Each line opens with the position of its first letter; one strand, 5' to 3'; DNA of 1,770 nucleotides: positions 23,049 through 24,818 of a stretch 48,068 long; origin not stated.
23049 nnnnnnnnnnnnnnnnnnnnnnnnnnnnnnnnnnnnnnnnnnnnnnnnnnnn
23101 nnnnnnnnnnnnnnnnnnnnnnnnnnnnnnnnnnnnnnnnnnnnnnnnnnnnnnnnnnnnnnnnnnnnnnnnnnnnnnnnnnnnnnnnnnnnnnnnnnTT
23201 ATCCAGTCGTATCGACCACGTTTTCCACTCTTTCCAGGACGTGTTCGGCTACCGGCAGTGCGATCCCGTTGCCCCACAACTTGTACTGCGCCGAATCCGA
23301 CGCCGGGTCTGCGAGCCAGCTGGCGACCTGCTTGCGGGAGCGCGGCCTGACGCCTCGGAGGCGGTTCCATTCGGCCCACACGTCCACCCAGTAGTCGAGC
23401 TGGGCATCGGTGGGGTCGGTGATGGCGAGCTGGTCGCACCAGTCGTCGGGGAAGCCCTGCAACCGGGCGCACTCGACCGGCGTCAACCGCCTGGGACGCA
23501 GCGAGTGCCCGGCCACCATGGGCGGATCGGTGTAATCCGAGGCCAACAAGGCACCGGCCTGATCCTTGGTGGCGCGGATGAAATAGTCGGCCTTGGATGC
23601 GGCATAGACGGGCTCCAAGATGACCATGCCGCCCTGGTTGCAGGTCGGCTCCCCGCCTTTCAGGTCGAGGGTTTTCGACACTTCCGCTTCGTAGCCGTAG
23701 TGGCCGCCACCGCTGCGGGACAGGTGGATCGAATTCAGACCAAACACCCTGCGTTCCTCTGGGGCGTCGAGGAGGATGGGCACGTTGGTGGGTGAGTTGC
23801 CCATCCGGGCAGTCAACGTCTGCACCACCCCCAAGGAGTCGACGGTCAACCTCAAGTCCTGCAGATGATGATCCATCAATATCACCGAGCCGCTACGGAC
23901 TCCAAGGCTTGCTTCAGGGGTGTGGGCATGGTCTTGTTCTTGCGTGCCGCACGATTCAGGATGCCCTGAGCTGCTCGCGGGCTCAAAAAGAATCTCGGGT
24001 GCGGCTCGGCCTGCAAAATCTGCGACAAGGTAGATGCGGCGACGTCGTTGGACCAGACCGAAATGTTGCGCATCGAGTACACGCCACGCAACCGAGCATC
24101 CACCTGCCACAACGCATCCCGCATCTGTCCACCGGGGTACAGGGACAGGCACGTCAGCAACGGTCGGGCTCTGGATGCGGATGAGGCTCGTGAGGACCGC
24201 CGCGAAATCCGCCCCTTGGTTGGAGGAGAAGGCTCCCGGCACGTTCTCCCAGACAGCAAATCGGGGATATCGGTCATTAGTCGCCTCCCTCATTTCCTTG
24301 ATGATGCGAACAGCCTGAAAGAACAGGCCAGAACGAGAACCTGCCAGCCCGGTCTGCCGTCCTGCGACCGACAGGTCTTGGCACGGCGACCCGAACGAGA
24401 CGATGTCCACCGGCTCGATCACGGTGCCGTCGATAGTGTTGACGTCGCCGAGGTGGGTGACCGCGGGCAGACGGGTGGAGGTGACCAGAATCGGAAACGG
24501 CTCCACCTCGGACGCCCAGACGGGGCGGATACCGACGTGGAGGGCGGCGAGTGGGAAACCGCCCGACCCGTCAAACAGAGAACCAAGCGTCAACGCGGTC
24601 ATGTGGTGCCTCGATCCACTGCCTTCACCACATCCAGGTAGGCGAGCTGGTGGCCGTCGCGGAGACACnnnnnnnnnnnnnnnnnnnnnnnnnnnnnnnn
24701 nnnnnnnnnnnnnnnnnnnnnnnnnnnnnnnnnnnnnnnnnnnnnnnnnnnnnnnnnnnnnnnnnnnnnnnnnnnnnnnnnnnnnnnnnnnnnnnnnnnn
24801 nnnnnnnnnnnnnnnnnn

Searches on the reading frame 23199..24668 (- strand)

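Call 67: search_protein_families(library=pfam, proteins=[window:23199-24668:-], max_evalue=0.001)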
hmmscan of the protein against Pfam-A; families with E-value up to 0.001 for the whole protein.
window:23199-24668:- (489 aa): 1 family
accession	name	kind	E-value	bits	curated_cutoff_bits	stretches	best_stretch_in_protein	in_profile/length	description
PF00145.23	DNA_methylase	-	2e-38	133.1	22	2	28-163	3-131/324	C-5 cytosine-specific DNA methylase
